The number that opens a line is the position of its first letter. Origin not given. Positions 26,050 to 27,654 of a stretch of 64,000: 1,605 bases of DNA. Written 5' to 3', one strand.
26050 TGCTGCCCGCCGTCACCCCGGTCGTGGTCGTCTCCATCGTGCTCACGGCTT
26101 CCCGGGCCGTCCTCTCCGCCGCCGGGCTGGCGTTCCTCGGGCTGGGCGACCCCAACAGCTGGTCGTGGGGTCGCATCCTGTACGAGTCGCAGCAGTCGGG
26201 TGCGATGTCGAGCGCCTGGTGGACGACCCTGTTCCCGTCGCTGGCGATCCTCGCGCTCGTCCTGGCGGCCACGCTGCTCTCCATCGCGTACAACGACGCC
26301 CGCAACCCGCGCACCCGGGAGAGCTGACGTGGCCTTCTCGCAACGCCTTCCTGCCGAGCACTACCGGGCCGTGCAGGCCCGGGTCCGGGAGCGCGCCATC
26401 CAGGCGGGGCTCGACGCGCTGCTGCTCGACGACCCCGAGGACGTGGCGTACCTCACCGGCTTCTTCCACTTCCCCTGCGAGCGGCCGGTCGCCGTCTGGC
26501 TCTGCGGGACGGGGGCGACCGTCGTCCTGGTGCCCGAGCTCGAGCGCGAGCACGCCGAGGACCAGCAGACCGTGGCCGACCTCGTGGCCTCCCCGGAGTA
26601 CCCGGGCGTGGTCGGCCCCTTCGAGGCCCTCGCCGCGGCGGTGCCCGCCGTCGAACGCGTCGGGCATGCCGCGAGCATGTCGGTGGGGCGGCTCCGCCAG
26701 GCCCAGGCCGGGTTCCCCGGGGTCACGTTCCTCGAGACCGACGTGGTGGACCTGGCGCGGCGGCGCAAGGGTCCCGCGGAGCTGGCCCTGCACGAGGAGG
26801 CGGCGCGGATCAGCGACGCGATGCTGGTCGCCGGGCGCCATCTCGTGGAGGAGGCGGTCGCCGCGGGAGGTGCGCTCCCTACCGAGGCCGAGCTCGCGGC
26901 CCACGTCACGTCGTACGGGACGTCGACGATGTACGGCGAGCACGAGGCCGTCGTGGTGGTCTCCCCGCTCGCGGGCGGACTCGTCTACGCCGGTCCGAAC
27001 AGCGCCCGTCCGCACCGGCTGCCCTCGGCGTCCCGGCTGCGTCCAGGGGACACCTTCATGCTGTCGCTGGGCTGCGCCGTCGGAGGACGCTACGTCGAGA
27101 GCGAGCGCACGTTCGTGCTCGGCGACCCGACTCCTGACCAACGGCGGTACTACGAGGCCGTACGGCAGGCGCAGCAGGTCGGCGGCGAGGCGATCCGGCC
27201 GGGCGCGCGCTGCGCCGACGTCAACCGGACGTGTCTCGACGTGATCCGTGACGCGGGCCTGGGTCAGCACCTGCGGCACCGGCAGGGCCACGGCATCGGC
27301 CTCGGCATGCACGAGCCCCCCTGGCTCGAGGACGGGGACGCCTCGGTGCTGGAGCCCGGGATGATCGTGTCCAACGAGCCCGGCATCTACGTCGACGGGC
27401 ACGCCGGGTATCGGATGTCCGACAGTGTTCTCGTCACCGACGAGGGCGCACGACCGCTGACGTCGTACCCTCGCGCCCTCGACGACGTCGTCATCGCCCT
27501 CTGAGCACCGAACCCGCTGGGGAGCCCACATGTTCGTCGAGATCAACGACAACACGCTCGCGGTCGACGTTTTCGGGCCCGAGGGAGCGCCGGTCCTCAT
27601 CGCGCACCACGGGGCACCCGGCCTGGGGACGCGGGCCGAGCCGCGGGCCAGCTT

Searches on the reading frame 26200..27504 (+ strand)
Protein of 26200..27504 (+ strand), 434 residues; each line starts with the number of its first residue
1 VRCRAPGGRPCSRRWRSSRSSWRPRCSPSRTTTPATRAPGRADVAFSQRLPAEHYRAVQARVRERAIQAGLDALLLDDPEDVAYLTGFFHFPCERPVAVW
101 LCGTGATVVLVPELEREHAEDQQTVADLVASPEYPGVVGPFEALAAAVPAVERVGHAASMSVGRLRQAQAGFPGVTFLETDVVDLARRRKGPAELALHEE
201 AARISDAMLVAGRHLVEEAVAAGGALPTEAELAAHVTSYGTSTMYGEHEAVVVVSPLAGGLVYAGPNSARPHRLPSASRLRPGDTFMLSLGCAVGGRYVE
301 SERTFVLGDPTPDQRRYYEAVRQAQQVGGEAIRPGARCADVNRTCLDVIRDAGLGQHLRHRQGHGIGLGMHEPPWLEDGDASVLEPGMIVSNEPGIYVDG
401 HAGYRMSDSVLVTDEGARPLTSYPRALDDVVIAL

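Call 32: search_protein_families(library=pfam, proteins=[window:26200-27504:+], max_evalue=0.00001)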
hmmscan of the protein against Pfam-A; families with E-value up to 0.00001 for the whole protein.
window:26200-27504:+ (434 aa): 2 families
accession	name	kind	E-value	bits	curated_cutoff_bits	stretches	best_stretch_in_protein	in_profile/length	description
PF00557.29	Peptidase_M24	-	4e-46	157.9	23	1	197-414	2-208/208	Metallopeptidase family M24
PF01321.24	Creatinase_N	-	4e-14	53.7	22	1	60-181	3-119/128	Creatinase/Prolidase N-terminal domain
